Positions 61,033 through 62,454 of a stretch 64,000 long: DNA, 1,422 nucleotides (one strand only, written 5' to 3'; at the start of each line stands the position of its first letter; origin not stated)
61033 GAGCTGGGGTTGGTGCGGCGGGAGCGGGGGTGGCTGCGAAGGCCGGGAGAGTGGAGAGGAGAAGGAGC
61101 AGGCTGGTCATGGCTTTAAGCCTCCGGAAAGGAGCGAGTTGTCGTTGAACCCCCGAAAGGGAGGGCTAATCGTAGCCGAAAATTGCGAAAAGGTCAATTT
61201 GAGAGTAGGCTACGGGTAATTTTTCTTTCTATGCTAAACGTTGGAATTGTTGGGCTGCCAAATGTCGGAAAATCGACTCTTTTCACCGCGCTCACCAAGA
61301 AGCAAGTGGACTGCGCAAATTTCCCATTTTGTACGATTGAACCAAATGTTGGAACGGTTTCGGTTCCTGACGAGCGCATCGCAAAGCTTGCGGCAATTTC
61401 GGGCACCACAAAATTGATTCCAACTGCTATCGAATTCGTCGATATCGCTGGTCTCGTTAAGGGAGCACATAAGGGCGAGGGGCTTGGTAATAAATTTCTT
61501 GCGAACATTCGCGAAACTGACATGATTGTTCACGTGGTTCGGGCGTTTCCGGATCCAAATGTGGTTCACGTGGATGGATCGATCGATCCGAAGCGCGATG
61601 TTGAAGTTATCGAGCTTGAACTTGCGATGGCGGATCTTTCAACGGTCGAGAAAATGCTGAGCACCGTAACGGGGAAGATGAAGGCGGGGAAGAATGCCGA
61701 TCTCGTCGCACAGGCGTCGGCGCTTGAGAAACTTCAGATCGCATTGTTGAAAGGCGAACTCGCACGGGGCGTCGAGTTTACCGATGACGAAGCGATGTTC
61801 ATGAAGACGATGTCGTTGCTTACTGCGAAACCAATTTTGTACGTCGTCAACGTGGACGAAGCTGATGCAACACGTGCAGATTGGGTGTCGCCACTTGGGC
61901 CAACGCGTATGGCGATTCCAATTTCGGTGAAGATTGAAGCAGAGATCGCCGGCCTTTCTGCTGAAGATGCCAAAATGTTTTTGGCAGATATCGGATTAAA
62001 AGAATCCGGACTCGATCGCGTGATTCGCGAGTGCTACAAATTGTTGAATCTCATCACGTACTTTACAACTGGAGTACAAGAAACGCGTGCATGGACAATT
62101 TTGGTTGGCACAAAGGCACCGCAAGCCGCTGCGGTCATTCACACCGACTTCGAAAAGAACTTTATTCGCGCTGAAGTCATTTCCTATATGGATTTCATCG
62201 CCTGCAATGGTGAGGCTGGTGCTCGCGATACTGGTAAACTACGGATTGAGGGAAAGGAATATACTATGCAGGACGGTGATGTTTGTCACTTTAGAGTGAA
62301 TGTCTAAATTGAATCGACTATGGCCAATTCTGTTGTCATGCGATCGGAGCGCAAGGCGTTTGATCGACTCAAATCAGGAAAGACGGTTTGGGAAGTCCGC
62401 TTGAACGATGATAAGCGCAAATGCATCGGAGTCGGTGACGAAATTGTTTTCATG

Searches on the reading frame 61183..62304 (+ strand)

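Call 22: search_protein_families(library=pfam, proteins=[window:61183-62304:+], max_evalue=0.001)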
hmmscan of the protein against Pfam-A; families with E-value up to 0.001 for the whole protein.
window:61183-62304:+ (374 aa): 3 families
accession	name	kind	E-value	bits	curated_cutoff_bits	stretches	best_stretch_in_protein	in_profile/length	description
PF06071.19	YchF-GTPase_C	-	2.9e-37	127.1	27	1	290-373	1-84/84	Protein of unknown function (DUF933)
PF01926.29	MMR_HSR1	-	1.7e-22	80.1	21.9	1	19-125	1-86/113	50S ribosome-binding GTPase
PF02421.24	FeoB_N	-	2.7e-09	37.2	27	1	19-81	2-63/156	Ferrous iron transport protein B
